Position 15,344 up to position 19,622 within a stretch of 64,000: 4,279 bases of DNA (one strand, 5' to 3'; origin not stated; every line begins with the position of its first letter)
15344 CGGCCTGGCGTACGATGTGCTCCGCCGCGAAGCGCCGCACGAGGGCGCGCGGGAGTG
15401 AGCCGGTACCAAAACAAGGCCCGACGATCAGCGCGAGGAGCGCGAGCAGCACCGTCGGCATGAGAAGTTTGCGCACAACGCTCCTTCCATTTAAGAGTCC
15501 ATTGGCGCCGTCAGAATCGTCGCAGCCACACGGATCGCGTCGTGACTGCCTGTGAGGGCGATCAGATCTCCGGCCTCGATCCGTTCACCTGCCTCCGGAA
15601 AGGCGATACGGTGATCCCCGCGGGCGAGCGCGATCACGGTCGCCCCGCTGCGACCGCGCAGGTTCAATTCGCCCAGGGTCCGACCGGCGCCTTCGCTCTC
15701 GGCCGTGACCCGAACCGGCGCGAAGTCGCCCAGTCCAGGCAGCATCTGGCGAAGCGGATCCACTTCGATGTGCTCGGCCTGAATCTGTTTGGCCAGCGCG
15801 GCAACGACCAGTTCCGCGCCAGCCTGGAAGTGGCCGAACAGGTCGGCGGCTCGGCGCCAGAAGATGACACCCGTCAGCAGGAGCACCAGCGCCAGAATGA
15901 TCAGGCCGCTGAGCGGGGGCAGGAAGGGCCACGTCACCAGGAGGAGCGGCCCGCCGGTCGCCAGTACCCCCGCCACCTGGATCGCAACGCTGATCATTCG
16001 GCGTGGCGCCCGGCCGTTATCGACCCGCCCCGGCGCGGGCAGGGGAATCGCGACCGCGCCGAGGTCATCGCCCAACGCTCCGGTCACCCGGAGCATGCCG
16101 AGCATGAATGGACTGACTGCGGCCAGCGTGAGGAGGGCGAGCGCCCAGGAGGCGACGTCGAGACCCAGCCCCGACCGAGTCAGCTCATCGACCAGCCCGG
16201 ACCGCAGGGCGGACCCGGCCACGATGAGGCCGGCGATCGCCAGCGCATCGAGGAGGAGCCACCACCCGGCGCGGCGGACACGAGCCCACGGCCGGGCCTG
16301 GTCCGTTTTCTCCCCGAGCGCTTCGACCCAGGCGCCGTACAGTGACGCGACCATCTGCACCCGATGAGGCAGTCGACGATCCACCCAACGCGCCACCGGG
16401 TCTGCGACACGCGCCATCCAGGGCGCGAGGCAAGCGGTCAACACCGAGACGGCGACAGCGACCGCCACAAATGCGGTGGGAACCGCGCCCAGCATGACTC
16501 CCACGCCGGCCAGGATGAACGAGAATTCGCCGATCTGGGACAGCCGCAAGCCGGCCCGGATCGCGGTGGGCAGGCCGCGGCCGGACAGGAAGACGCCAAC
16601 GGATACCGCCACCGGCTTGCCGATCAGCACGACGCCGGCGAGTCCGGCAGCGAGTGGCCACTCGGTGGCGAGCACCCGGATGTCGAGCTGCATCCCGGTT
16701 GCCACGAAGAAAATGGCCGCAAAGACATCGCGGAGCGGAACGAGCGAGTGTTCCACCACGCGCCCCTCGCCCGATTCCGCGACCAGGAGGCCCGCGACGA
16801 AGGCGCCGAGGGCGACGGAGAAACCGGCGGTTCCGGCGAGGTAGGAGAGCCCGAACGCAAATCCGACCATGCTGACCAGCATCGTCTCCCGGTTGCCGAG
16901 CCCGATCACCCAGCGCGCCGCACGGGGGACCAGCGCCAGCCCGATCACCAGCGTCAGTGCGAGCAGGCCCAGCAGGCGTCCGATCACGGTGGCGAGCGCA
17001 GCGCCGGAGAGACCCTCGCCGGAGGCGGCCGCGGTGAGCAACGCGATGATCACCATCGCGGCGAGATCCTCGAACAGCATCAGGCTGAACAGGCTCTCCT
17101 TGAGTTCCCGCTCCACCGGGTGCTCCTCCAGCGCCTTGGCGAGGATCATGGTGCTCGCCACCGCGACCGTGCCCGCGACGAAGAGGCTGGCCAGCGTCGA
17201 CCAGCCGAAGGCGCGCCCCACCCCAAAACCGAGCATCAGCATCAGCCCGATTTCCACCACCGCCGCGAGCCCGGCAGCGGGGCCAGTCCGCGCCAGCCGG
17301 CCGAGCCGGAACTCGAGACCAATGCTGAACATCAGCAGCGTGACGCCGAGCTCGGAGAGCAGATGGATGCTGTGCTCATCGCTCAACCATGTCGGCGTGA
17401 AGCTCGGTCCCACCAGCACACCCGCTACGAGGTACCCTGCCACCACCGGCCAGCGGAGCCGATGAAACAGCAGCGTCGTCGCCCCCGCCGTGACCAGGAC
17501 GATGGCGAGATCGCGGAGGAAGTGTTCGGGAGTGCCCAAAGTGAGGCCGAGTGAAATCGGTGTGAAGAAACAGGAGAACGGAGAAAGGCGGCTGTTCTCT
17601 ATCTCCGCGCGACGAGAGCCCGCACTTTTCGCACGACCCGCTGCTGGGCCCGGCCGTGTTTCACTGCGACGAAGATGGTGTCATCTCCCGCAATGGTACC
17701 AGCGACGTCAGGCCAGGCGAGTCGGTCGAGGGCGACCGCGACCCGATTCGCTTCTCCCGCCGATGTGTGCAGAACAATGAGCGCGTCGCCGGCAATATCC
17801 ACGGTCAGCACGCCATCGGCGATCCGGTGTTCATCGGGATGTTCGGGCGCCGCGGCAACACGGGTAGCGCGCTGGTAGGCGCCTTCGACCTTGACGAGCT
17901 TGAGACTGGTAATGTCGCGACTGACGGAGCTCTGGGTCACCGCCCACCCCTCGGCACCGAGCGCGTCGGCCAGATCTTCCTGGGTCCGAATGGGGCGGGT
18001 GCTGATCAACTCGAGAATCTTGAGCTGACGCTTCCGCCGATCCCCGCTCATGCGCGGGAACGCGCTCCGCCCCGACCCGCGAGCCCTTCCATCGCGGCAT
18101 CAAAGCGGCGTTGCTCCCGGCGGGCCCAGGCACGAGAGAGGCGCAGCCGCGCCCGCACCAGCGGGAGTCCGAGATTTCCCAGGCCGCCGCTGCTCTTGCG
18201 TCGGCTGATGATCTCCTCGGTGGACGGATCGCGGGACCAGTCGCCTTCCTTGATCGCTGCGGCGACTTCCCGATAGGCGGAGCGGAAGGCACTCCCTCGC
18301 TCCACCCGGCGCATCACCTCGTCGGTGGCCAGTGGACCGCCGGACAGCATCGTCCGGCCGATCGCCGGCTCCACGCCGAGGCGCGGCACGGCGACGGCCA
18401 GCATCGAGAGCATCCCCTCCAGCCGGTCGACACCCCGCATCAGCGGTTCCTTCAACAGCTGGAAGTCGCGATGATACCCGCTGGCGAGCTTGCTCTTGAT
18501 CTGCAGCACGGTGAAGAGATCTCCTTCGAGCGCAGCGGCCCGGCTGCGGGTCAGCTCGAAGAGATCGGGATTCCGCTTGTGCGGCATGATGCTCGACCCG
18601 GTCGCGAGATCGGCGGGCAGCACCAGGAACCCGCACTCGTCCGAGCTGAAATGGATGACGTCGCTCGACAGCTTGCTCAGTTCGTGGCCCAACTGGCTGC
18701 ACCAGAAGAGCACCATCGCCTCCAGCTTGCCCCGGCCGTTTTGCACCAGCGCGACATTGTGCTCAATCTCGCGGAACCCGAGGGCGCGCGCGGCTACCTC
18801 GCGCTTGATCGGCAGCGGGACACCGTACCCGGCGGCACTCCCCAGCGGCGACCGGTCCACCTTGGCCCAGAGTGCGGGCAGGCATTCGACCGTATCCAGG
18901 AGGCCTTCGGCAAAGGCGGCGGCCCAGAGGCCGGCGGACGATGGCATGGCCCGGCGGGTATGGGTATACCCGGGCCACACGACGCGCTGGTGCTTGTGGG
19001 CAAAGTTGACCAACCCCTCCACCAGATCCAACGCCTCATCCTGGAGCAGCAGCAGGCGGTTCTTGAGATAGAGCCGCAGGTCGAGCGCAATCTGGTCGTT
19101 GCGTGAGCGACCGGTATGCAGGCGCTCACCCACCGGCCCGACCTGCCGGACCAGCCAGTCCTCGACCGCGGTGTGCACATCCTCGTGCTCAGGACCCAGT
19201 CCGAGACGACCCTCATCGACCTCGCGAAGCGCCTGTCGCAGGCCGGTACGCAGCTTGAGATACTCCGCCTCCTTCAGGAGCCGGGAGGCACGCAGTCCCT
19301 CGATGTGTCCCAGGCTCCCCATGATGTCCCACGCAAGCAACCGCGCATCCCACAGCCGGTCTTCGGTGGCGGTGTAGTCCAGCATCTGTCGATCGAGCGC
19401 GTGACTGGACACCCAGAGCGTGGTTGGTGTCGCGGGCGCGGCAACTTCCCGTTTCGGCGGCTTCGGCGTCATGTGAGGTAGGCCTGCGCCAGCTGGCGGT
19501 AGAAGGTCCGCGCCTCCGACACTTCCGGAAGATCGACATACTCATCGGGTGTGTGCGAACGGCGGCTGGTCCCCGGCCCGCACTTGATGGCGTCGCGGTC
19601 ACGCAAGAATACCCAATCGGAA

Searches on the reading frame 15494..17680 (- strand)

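Call 61: search_protein_families(library=pfam, proteins=[window:15494-17680:-], max_evalue=0.0001)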
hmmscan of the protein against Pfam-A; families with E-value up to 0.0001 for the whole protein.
window:15494-17680:- (729 aa): 2 families
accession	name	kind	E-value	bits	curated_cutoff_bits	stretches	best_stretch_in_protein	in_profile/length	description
PF00999.27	Na_H_Exchanger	-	2.9e-47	161.8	26.2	1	64-421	4-372/375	Sodium/hydrogen exchanger, transmembrane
PF02080.26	TrkA_C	-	1.8e-11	44.2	27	1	656-720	4-67/71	TrkA-C domain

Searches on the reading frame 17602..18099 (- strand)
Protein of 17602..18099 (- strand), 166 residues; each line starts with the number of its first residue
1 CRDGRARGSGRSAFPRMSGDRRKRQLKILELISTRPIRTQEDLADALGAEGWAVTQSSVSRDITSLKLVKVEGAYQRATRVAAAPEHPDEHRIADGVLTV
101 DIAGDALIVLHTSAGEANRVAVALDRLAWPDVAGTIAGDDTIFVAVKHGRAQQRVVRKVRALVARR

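Call 61: search_protein_families(library=pfam, proteins=[window:17602-18099:-], max_evalue=0.0001)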
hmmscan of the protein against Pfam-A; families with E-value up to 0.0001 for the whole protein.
window:17602-18099:- (166 aa): 2 families
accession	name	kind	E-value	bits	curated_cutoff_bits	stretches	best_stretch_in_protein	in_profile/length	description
PF02863.23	Arg_repressor_C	-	1.5e-19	70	25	1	94-160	2-67/68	Arginine repressor, C-terminal domain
PF01316.27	Arg_repressor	-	4.8e-15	55.5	27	1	21-74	3-56/70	Arginine repressor, DNA binding domain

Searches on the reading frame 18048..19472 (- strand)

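Call 5: search_protein_families(library=pfam, proteins=[window:18048-19472:-], max_evalue=0.01)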
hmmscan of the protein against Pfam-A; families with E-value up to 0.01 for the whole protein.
window:18048-19472:- (474 aa): 1 family
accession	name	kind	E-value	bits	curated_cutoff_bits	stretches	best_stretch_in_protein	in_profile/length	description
PF00206.25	Lyase_1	-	6.4e-41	141.2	27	1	73-313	52-308/312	Lyase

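Call 6: search_protein_families(library=ncbifam, proteins=[window:18048-19472:-], max_evalue=0.01)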
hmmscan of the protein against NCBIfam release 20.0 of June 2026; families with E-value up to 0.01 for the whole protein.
window:18048-19472:- (474 aa): 16 families
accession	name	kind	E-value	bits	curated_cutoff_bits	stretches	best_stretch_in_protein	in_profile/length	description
TIGR00838.1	argH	equivalog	6.3e-82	276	279.5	1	27-408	11-391/455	argininosuccinate lyase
NF008964.0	PRK12308.1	equivalog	1.7e-59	201.7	657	1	41-408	25-393/624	argininosuccinate lyase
NF005000.0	PRK06389.1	equivalog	5.9e-45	154.1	388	1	31-411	17-387/434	argininosuccinate lyase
NF002563.0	PRK02186.1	subfamily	6.2e-39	133.9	625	1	56-414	448-808/890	argininosuccinate lyase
NF052535.1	CoM_syn_XcbC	exception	3.7e-30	105.1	575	1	92-409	80-396/495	2-phosphosulfolactate phosphatase XcbC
NF005218.0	PRK06705.1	equivalog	4.4e-26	91.7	883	1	55-362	47-354/502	argininosuccinate lyase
TIGR00928.1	purB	equivalog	2e-17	63.1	326.2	1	101-406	74-384/436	adenylosuccinate lyase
TIGR02426.1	protocat_pcaB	equivalog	7.7e-15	54.7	355.75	1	111-323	85-299/338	3-carboxy-cis,cis-muconate cycloisomerase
NF052556.1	NtrsucLyaStm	equivalog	7e-11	41.6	650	1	258-344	262-353/466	nitrosuccinate lyase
NF006554.0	PRK09053.1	equivalog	4.8e-09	35.5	595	1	118-302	103-288/453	3-carboxy-cis,cis-muconate cycloisomerase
NF006500.1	PRK08937.2-4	subfamily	3.5e-08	32.6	626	1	114-308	97-292/448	adenylosuccinate lyase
NF008909.0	PRK12273.1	subfamily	1.9e-06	27.1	510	1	120-313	139-340/474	aspartate ammonia-lyase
NF004631.0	PRK05975.1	equivalog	3.8e-06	26.1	371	1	112-303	95-283/352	3-carboxy-cis,cis-muconate cycloisomerase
NF006764.0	PRK09285.1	equivalog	0.00054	18.5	446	1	114-307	113-309/456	adenylosuccinate lyase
NF052536.2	CoM_syn_XcbD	exception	0.0012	17.6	600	1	142-306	125-290/443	3-sulfopropionylcysteine synthase XcbD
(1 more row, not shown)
